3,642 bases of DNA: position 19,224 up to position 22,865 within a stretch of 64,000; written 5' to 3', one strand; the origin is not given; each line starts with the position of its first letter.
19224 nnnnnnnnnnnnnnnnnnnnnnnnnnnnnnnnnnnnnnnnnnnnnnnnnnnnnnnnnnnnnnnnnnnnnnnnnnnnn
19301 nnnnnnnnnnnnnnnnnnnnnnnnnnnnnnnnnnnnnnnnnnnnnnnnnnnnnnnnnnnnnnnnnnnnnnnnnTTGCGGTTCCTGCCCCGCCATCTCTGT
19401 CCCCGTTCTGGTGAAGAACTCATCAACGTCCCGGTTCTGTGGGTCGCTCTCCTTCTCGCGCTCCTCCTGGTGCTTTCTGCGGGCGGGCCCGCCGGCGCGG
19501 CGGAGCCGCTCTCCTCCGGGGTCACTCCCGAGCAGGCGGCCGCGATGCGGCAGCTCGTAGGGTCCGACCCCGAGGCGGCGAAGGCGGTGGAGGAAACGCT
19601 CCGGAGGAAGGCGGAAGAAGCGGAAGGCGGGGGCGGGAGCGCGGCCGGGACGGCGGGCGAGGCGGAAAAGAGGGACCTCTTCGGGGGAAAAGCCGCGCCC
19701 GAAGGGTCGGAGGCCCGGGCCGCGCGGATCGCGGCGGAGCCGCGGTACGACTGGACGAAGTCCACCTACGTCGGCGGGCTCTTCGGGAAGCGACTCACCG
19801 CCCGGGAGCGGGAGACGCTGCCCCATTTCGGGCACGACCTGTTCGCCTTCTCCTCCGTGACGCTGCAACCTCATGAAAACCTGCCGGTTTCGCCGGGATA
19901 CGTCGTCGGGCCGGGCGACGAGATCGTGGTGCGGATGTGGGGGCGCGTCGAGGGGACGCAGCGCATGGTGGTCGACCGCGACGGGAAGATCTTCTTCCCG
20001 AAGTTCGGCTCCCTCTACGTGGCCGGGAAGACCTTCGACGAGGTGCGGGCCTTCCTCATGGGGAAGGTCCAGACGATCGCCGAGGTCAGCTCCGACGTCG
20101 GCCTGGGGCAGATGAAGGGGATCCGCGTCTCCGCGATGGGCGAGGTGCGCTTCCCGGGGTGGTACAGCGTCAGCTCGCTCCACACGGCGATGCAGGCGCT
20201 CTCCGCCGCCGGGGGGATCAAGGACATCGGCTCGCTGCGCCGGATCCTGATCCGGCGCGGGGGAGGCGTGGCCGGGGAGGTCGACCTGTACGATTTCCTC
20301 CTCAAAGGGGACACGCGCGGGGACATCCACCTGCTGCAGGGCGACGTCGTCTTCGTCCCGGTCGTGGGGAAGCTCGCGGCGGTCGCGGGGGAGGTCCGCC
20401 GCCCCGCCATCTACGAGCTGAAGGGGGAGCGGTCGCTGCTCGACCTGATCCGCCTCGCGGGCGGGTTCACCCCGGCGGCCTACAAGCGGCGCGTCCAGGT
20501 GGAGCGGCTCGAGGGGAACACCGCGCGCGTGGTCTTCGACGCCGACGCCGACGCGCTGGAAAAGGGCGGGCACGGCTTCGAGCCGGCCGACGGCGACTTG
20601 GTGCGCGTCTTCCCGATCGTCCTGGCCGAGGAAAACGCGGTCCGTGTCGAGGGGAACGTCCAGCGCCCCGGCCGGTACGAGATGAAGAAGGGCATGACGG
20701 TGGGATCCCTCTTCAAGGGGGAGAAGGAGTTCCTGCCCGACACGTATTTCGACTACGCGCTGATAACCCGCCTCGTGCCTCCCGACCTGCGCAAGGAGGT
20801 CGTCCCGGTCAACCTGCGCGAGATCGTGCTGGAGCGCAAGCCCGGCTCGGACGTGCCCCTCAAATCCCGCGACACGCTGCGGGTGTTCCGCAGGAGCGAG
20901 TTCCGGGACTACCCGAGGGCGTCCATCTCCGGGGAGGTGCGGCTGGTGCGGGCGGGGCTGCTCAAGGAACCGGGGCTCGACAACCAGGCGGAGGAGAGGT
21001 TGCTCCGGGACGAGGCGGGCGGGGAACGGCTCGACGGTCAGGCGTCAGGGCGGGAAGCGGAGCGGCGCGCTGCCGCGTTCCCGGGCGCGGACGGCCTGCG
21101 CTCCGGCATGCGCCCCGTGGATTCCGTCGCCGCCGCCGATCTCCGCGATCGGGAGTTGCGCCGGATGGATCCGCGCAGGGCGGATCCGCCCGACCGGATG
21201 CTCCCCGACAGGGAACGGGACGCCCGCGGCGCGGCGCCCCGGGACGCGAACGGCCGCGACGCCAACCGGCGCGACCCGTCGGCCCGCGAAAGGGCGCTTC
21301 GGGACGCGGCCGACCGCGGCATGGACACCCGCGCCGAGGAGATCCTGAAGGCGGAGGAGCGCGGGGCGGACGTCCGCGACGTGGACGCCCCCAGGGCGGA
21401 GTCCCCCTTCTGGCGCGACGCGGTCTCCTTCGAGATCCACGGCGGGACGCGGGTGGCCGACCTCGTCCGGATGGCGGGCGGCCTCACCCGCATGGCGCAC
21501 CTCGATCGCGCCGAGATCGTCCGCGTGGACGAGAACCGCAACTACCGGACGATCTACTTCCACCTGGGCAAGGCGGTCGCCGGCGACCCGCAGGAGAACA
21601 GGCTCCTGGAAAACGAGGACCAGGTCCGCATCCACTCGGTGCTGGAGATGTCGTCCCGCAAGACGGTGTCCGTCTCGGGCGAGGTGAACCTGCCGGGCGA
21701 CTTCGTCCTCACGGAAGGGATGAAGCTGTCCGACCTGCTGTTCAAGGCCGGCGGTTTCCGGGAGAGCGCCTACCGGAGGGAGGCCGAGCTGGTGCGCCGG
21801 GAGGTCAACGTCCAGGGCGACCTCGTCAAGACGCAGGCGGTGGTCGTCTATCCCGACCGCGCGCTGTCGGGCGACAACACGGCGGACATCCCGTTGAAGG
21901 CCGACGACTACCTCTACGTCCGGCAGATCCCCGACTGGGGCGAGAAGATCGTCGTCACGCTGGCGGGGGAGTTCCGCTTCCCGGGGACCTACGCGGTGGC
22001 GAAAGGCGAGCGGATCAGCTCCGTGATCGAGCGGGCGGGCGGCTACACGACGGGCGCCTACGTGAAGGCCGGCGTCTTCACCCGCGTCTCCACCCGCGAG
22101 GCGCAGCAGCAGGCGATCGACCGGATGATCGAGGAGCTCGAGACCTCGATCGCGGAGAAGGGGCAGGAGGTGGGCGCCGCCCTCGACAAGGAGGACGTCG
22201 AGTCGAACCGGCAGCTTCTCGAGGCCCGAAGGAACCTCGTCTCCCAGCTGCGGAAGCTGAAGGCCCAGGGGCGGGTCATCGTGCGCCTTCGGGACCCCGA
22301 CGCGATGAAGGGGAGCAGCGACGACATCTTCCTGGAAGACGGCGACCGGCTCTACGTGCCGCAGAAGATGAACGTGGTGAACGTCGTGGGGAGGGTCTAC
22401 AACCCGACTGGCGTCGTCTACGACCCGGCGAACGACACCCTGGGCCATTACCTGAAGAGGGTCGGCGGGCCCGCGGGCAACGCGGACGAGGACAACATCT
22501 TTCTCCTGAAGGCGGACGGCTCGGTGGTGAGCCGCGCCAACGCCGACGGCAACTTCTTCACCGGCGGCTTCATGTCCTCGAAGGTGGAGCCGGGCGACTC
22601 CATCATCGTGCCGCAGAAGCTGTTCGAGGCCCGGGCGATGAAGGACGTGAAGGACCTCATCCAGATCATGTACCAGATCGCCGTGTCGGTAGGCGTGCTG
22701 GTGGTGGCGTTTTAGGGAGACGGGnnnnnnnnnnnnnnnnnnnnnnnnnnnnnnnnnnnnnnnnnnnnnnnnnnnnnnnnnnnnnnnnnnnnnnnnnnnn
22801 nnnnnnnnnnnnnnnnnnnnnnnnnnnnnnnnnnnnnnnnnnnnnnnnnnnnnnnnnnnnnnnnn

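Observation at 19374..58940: About 40-kb co-directional polysaccharide supercluster with two complete, diverged Wza-Wzz-Wzx-Wzy sets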

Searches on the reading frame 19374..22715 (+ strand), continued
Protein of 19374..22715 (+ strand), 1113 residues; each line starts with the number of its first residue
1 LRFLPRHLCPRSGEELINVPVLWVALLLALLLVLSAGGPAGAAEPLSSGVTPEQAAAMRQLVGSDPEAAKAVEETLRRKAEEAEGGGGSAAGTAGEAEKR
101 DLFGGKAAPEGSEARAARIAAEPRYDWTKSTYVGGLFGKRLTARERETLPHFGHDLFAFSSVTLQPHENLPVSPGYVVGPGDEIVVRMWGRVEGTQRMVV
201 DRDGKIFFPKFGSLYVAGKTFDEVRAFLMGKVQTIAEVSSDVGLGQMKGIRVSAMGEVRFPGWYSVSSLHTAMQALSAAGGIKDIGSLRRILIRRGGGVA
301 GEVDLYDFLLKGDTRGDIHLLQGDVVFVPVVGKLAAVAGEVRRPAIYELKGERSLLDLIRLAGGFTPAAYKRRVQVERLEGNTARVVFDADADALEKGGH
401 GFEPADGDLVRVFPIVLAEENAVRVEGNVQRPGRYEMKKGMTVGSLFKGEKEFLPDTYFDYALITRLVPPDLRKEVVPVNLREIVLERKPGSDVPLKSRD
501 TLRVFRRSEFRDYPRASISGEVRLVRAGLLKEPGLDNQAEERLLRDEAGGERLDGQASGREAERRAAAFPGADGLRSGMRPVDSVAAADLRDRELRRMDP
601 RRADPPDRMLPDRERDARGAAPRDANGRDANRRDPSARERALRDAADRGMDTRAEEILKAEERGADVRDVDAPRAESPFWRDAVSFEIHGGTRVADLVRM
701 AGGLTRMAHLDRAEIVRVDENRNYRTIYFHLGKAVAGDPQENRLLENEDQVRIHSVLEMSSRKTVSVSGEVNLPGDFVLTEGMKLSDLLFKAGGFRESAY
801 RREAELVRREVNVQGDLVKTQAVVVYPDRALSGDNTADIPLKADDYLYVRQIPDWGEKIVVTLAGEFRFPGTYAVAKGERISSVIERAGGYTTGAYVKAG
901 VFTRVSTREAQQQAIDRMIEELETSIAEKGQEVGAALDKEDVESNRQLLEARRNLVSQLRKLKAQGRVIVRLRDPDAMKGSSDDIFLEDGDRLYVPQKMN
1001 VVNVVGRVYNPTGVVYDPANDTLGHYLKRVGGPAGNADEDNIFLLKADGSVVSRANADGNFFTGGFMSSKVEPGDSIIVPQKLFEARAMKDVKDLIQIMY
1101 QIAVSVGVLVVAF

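Call 27: find_encoding_contigs(protein=P0052, flank=10000, max_places=2)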
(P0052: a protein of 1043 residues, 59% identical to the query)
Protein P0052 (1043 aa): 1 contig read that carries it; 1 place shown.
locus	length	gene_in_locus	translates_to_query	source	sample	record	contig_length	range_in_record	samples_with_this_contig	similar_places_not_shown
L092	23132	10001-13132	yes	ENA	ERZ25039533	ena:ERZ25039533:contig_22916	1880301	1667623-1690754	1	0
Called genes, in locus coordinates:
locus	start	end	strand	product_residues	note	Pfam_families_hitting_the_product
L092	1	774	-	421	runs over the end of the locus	PF07690:MFS_1, PF23262:NFD4_C (weak)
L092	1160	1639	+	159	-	PF06445:GyrI-like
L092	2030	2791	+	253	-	PF02769:AIRS_C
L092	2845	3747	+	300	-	PF00753:Lactamase_B (weak), PF12706:Lactamase_B_2 (weak)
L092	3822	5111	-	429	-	PF01546:Peptidase_M20, PF07687:M20_dimer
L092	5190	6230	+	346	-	PF01370:Epimerase, PF16363:GDP_Man_Dehyd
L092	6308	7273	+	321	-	PF01073:3Beta_HSD (faint), PF01370:Epimerase, PF16363:GDP_Man_Dehyd, PF13460:NAD_binding_10 (weak)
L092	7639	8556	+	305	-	PF00656:Peptidase_C14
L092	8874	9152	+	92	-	PF18882:DUF5647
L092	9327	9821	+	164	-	PF02357:NusG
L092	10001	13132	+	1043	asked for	PF02563:Poly_export, PF22461:SLBB_2 (weak), PF10531:SLBB, PF22461:SLBB_2 (weak), PF10531:SLBB (weak)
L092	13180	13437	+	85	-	-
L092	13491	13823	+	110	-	PF01850:PIN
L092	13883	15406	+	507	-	PF14052:Caps_assemb_Wzi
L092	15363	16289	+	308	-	PF02706:Wzz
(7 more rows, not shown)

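Call 81: list_cluster_members(proteins=[P0001, P0121])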
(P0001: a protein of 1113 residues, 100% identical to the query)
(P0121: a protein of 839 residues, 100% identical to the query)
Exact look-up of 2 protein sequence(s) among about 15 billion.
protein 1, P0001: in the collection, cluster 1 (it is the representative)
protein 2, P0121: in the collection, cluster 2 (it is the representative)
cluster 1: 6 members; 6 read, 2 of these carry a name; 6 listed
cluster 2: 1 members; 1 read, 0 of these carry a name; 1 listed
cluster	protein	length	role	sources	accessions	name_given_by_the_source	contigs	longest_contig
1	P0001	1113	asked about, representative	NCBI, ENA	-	-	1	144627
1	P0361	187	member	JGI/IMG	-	protein involved in polysaccharide export with SLBB domain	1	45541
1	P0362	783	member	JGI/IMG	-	protein involved in polysaccharide export with SLBB domain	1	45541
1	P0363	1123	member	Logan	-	-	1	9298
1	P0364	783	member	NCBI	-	-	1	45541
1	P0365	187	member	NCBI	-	-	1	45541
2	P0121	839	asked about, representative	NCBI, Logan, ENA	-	-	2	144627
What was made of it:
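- Tried and rejected: Cluster look-up gave no organism name for the source contig (call 81).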

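Call 82: find_encoding_contigs(protein=P0362, flank=10000, max_places=2)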
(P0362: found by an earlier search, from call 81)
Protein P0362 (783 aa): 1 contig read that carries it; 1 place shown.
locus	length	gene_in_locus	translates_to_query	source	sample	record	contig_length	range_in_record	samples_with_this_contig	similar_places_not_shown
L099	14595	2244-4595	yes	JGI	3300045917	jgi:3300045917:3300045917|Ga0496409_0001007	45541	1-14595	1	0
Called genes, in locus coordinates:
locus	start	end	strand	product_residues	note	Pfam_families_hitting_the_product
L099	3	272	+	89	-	PF01717:Meth_synt_2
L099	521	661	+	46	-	-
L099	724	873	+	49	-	-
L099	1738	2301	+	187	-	PF02563:Poly_export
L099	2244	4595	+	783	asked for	PF10531:SLBB, PF22461:SLBB_2 (weak), PF10531:SLBB (weak)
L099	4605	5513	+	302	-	PF02706:Wzz, PF13807:GNVR (faint)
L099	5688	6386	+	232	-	PF01943:Polysacc_synt, PF01554:MatE (weak)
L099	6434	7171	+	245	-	-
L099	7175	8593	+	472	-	PF04932:Wzy_C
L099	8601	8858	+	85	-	PF00535:Glycos_transf_2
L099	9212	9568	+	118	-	-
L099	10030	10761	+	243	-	PF13439:Glyco_transf_4 (weak), PF20706:GT4-conflict, PF00534:Glycos_transf_1, PF13692:Glyco_trans_1_4, PF13524:Glyco_trans_1_2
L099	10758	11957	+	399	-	PF00534:Glycos_transf_1, PF13692:Glyco_trans_1_4, PF13524:Glyco_trans_1_2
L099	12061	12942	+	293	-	PF13439:Glyco_transf_4, PF13477:Glyco_trans_4_2, PF13579:Glyco_trans_4_4, PF00534:Glycos_transf_1, PF13692:Glyco_trans_1_4 (weak)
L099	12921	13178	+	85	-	PF00534:Glycos_transf_1, PF13692:Glyco_trans_1_4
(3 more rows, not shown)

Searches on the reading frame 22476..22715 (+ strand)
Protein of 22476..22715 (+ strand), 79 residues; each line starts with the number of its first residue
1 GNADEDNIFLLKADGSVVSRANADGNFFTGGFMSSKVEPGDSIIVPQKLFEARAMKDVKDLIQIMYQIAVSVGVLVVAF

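Call 42: search_protein_families(library=pfam, proteins=[window:22476-22715:+], max_evalue=10)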
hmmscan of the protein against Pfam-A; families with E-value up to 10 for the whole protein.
window:22476-22715:+ (79 aa): 1 family
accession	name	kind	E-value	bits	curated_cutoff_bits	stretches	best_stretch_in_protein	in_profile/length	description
PF00364.28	Biotin_lipoyl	-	0.077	13.3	22.1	1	25-56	9-40/73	Biotin-requiring enzyme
